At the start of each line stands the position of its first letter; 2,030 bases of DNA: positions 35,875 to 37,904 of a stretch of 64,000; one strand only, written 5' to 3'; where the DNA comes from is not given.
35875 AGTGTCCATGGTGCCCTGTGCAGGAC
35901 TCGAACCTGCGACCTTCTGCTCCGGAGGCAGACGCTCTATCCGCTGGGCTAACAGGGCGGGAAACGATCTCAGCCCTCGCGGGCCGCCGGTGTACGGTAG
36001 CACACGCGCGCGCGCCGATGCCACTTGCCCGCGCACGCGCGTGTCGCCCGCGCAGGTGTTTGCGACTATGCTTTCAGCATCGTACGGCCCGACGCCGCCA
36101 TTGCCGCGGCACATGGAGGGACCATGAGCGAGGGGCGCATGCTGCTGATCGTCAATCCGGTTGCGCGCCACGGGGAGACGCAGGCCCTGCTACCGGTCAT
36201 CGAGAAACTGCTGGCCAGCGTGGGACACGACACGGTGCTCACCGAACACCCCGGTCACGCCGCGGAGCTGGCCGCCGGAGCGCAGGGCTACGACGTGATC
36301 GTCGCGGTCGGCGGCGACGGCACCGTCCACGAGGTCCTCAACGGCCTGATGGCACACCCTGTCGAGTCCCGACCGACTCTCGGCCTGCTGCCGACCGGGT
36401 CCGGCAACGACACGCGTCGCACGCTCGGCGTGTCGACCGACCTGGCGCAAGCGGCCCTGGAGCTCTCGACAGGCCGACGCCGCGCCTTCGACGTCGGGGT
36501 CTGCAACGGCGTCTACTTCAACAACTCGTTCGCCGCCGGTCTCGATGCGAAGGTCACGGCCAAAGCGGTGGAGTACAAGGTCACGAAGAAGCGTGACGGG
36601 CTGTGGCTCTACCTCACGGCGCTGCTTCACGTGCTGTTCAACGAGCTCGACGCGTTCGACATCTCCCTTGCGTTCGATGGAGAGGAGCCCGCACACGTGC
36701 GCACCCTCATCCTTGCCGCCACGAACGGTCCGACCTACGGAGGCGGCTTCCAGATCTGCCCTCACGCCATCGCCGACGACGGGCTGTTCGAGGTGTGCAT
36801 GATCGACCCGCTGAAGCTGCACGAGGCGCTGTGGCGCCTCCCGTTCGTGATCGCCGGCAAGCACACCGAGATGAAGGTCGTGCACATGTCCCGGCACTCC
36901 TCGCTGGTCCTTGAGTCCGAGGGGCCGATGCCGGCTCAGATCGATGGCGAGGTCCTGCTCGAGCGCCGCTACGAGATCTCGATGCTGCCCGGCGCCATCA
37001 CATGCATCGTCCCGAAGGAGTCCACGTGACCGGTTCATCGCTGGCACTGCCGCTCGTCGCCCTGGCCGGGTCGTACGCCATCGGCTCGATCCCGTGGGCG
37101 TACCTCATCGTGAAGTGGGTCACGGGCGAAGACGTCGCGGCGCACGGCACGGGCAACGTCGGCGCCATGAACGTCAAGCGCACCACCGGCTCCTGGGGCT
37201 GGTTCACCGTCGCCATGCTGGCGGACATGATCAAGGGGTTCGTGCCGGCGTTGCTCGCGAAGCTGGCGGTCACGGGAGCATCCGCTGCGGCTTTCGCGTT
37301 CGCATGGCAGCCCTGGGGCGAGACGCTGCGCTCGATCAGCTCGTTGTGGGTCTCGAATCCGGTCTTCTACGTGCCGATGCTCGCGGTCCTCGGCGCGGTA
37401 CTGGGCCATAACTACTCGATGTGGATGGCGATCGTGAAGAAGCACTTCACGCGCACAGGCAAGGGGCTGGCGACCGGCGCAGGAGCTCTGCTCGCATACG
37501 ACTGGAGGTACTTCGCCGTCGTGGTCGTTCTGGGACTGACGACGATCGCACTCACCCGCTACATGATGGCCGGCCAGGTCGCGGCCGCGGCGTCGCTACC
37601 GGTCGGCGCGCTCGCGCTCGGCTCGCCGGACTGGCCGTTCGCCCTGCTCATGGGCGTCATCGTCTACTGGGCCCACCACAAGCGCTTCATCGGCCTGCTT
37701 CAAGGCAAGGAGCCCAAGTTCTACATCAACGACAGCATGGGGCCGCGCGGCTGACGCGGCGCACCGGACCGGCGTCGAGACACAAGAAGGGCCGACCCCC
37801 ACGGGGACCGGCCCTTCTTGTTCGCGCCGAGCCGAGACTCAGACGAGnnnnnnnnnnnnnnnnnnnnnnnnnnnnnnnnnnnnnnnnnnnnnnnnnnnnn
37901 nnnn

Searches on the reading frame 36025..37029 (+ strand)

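Call 35: search_protein_families(library=pfam, proteins=[window:36025-37029:+])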
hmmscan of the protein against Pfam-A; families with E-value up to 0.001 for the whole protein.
window:36025-37029:+ (334 aa): 2 families
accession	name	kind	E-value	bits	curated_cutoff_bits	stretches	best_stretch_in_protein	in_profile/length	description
PF00781.29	DAGK_cat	-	2.1e-29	102.1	23.6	1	38-159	1-124/125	Diacylglycerol kinase catalytic domain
PF19279.4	YegS_C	-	8.4e-25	87.8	27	1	169-328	3-157/158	YegS C-terminal NAD kinase beta sandwich-like domain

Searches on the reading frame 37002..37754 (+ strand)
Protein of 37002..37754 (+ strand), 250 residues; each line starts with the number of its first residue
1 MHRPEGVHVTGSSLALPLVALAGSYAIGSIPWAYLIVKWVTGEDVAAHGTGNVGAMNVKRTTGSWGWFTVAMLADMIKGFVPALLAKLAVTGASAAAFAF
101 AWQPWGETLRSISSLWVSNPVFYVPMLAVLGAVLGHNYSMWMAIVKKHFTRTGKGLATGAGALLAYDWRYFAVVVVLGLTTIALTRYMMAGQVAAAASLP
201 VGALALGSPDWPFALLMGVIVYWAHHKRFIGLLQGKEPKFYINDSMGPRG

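Call 35: search_protein_families(library=pfam, proteins=[window:37002-37754:+])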
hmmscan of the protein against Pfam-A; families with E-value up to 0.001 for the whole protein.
window:37002-37754:+ (250 aa): 1 family
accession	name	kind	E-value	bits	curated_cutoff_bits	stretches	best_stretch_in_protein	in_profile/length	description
PF02660.20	G3P_acyltransf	-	1.3e-32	113.6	24.1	1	24-228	2-160/164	Glycerol-3-phosphate acyltransferase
